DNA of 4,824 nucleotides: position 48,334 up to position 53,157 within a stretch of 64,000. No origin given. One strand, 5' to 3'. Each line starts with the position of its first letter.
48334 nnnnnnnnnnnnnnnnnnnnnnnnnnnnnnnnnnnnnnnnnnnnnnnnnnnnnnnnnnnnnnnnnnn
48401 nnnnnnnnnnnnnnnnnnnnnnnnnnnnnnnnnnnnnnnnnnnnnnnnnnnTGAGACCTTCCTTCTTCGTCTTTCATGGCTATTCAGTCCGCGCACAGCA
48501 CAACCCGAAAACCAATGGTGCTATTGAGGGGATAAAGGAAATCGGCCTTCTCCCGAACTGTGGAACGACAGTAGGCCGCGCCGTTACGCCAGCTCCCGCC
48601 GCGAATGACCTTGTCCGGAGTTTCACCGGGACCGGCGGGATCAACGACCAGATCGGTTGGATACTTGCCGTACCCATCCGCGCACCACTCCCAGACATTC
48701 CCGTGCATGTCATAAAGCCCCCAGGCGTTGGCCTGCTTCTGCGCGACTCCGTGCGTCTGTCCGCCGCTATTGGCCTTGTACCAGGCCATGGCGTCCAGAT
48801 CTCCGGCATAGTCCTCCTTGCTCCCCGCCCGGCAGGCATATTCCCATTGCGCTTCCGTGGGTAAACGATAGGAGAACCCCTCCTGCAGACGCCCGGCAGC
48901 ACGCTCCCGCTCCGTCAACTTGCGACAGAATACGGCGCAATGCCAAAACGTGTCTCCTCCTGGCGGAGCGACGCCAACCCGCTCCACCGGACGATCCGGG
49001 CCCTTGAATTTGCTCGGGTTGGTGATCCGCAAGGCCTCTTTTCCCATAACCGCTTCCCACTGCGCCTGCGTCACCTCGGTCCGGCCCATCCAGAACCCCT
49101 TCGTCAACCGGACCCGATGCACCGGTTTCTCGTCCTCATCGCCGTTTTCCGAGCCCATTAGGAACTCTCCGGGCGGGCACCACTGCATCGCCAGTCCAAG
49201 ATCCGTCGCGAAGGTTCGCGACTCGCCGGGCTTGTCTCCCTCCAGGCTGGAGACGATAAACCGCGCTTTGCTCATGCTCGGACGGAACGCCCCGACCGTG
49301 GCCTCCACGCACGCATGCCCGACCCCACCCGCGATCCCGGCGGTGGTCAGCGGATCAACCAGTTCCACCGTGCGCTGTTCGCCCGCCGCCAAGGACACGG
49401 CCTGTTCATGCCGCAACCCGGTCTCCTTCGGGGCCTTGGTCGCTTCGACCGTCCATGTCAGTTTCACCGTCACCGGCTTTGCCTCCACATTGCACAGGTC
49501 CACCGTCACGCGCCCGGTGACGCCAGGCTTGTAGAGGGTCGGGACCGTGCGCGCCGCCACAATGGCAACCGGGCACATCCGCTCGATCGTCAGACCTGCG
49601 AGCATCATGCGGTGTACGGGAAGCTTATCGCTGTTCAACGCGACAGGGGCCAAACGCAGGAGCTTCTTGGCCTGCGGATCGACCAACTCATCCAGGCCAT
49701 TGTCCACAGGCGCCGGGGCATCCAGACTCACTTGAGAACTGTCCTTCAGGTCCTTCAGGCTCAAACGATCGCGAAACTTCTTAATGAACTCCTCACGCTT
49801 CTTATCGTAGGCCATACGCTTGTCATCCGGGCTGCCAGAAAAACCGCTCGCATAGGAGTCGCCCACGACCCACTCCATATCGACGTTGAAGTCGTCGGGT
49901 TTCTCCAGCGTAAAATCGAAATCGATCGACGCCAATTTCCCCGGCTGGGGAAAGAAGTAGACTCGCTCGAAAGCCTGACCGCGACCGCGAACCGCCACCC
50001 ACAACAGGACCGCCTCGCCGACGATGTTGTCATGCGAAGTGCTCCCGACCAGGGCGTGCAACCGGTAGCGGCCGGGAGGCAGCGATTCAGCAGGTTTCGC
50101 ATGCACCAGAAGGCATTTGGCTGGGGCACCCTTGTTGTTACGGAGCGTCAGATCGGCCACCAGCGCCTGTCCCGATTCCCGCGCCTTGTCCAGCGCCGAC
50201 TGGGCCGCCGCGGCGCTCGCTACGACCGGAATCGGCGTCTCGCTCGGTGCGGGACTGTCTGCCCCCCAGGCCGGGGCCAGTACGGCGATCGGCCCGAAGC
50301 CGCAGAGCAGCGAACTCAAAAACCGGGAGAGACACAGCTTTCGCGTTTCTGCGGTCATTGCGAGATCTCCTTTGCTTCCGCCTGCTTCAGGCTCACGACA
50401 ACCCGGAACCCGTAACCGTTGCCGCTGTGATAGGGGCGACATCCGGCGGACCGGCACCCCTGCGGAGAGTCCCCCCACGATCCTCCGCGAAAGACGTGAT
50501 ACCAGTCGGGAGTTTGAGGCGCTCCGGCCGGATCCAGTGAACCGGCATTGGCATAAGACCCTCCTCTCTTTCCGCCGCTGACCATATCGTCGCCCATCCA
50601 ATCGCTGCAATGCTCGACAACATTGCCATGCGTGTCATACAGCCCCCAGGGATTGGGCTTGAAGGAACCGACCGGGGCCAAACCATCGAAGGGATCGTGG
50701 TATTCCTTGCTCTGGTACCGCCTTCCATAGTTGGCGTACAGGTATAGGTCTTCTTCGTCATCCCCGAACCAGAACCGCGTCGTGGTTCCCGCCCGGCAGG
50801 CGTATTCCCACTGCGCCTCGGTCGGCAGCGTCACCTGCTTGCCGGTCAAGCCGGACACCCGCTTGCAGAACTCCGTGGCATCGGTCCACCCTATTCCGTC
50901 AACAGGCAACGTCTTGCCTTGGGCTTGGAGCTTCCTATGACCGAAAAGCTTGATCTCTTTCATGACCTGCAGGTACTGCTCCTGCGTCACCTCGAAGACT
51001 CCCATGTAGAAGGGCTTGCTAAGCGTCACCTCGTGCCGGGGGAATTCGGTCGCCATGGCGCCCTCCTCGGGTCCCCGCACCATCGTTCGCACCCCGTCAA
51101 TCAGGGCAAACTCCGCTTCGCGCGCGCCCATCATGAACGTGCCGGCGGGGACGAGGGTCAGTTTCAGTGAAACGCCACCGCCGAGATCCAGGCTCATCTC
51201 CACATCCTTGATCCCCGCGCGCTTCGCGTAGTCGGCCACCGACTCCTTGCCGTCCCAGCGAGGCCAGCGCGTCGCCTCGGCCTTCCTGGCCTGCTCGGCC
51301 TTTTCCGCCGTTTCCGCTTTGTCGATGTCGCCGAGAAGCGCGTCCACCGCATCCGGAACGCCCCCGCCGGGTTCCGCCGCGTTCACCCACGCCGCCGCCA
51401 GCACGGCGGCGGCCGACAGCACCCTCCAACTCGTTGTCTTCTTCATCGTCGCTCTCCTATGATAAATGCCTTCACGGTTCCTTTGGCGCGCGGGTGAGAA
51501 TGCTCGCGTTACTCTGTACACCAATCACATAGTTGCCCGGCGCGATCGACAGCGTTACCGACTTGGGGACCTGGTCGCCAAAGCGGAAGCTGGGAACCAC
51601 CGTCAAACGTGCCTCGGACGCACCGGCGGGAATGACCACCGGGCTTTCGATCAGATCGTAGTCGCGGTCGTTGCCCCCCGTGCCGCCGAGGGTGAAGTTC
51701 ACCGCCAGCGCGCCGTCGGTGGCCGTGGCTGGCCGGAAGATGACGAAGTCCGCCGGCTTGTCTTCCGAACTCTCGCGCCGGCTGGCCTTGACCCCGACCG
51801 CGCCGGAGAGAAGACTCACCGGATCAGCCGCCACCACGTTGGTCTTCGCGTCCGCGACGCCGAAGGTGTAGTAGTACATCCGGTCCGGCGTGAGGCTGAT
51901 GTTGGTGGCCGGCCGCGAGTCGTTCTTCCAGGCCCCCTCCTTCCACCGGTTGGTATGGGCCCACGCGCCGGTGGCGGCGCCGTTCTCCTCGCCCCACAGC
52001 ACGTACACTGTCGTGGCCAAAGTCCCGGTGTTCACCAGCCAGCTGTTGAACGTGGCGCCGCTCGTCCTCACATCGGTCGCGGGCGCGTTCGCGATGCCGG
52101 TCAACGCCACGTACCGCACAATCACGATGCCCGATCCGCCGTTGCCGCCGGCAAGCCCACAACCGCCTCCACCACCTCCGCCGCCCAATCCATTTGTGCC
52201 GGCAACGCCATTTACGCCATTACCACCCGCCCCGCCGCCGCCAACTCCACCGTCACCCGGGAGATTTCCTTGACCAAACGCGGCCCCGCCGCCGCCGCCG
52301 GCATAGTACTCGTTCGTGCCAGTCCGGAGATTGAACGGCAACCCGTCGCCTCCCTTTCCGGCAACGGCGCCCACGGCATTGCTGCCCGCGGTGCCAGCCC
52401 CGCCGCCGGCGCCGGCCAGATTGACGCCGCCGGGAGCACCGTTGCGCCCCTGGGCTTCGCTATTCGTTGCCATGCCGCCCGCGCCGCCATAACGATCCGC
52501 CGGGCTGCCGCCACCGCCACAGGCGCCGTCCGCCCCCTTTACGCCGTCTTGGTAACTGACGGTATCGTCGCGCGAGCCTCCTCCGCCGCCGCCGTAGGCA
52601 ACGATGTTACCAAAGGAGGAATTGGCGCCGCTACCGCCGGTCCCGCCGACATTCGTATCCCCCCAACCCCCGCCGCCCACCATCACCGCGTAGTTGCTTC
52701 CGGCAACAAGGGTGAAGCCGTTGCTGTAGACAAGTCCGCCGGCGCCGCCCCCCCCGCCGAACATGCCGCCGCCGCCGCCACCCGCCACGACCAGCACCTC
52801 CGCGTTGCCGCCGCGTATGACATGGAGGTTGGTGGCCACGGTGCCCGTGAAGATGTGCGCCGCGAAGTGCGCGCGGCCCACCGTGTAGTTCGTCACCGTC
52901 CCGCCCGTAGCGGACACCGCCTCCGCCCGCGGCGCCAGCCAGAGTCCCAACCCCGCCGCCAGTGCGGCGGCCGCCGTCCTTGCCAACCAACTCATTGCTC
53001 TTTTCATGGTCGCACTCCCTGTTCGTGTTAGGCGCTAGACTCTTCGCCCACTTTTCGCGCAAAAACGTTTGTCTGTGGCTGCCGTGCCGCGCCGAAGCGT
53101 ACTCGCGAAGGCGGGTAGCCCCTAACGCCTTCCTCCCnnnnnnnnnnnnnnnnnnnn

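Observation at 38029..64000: Co-directional array of secreted, catalytically non-canonical FGE-sulfatase-domain paralogs interleaved with glycosidases, with no sulfatase present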

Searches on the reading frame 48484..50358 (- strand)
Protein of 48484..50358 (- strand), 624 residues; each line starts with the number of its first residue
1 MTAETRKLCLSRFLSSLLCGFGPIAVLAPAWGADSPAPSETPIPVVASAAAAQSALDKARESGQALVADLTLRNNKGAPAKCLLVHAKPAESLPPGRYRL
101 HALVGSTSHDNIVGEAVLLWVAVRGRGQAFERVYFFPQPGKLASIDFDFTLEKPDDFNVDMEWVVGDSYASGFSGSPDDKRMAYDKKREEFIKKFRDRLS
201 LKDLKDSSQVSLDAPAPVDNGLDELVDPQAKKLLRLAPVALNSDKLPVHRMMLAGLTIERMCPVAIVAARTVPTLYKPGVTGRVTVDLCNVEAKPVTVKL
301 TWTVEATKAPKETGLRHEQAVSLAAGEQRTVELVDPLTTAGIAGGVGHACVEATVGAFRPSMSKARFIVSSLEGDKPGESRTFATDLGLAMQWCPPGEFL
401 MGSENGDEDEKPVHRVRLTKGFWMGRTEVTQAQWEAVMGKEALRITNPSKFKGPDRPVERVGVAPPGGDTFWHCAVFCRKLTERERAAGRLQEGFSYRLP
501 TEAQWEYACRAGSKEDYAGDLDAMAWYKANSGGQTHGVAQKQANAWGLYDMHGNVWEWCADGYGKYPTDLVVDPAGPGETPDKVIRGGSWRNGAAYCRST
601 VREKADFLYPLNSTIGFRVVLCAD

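Call 4: search_protein_families(library=pfam, proteins=[window:48484-50358:-], max_evalue=0.01)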
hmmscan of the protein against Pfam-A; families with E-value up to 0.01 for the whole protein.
window:48484-50358:- (624 aa): 1 family
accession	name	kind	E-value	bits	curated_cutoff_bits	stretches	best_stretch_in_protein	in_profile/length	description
PF03781.23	FGE-sulfatase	-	1e-37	130.6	23.3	1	392-620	6-254/255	Sulfatase-modifying factor enzyme 1-like domain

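Call 44: search_protein_families(library=ncbifam, proteins=[window:48484-50358:-], max_evalue=0.001)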
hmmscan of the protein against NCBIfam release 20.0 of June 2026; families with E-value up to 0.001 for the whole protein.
window:48484-50358:- (624 aa): 7 families
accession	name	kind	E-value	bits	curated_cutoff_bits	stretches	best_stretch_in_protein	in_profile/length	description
TIGR03525.2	GldK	equivalog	4.1e-25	88.9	350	1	474-620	230-404/408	T9SS ring complex lipoprotein PorK/GldK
NF051459.1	pyoverdine_PvdO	equivalog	2.6e-23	82.5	500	1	391-620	36-277/280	dihydropyoverdine dehydrogenase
TIGR02171.1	Fb_sc_TIGR02171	subfamily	3e-16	58.6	544.35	1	496-621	158-281/912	TIGR02171 family lipoprotein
TIGR03440.2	egtB_TIGR03440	equivalog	5.7e-14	52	360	1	497-603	293-397/413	ergothioneine biosynthesis protein EgtB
NF041186.1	SenA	equivalog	4.1e-08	33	420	1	497-603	290-365/382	selenoneine synthase SenA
TIGR03524.1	GldJ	equivalog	7.4e-06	24.9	458.2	1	519-563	321-365/559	gliding motility lipoprotein GldJ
TIGR04344.1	ovoA_Nterm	equivalog_domain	5.5e-05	22.2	400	1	492-602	315-428/444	5-histidylcysteine sulfoxide synthase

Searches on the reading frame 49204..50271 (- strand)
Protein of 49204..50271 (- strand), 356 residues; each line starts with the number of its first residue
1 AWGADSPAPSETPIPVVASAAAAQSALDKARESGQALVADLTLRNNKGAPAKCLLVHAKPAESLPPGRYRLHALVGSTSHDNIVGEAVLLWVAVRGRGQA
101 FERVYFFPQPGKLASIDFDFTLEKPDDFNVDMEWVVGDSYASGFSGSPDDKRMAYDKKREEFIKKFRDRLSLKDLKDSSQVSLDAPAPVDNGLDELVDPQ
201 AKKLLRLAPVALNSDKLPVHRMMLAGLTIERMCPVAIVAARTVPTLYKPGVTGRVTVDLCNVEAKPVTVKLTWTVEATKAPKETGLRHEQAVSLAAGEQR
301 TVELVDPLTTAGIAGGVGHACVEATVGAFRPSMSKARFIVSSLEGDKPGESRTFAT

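Call 57: find_homologous_proteins(query=window:49204-50271:-, max_evalue=0.00001)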
Query window:49204-50271:- (356 aa): 4 proteins with E <= 0.00001 among 8000 candidates.
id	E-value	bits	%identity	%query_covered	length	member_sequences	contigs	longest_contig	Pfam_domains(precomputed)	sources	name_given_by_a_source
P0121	9.1e-141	487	100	63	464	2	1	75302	PF03781.23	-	-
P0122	1.6e-84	302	51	84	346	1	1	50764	-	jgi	jgi:hypothetical protein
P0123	7.0e-60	221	42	92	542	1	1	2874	-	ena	-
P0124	8.4e-15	73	69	18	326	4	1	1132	PF03781.23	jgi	jgi:formylglycine-generating enzyme required for sulfatase activity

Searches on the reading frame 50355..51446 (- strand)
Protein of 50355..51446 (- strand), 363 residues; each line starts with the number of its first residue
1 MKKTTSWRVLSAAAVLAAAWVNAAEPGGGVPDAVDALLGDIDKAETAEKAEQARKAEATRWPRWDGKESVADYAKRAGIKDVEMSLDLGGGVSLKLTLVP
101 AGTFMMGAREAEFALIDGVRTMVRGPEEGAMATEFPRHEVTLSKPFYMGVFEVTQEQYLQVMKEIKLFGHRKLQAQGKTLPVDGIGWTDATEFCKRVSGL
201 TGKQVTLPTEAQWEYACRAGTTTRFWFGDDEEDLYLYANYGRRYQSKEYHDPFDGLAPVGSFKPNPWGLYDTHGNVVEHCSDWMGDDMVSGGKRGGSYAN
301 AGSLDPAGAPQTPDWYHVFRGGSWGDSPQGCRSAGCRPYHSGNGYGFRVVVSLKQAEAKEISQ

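Call 4: search_protein_families(library=pfam, proteins=[window:50355-51446:-], max_evalue=0.01)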
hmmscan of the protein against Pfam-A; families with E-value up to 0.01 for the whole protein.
window:50355-51446:- (363 aa): 1 family
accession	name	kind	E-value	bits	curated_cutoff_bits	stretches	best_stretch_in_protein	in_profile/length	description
PF03781.23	FGE-sulfatase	-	4e-38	132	23.3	1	98-350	7-254/255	Sulfatase-modifying factor enzyme 1-like domain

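Call 44: search_protein_families(library=ncbifam, proteins=[window:50355-51446:-], max_evalue=0.001)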
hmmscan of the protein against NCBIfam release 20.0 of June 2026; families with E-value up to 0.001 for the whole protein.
window:50355-51446:- (363 aa): 5 families
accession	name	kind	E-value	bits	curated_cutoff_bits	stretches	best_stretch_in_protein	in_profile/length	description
NF051459.1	pyoverdine_PvdO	equivalog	2.8e-26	92.2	500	1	97-351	37-278/280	dihydropyoverdine dehydrogenase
TIGR03525.2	GldK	equivalog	3.8e-17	62.7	350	1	179-332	219-383/408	T9SS ring complex lipoprotein PorK/GldK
TIGR03524.1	GldJ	equivalog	2.3e-06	26.6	458.2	0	191-224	250-283/559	gliding motility lipoprotein GldJ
TIGR03530.1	GldJ_short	equivalog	2e-05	23.7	382.9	0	199-242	204-246/396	gliding motility lipoprotein GldJ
TIGR02171.1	Fb_sc_TIGR02171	subfamily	3.8e-05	21.9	544.35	0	129-201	56-125/912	TIGR02171 family lipoprotein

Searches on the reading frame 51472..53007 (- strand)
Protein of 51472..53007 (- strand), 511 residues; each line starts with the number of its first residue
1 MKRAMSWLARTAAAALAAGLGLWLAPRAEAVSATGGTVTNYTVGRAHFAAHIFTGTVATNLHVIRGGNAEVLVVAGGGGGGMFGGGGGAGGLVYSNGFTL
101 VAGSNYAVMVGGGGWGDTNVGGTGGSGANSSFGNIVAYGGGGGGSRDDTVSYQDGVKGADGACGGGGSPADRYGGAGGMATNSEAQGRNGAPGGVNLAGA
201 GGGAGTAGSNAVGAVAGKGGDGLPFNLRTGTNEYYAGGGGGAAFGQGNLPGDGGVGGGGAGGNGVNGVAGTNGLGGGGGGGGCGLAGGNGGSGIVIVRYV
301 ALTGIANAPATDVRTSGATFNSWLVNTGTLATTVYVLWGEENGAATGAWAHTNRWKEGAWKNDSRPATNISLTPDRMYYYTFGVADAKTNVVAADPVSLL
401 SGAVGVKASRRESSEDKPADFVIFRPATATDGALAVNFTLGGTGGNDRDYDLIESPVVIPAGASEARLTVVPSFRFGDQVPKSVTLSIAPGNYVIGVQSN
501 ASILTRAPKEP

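Call 5: search_protein_families(library=pfam, proteins=[window:51472-53007:-], max_evalue=0.01)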
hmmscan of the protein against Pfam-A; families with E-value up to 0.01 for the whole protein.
window:51472-53007:- (511 aa): 1 family
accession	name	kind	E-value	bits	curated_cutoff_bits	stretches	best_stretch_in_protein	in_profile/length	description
PF21722.4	Gly_rich_2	-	4.7e-18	66.5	24.3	1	67-299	15-225/226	Glycine-rich domain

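Call 44: search_protein_families(library=ncbifam, proteins=[window:51472-53007:-], max_evalue=0.001)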
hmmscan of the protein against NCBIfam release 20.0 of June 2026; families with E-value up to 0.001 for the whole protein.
window:51472-53007:- (511 aa): 0 families
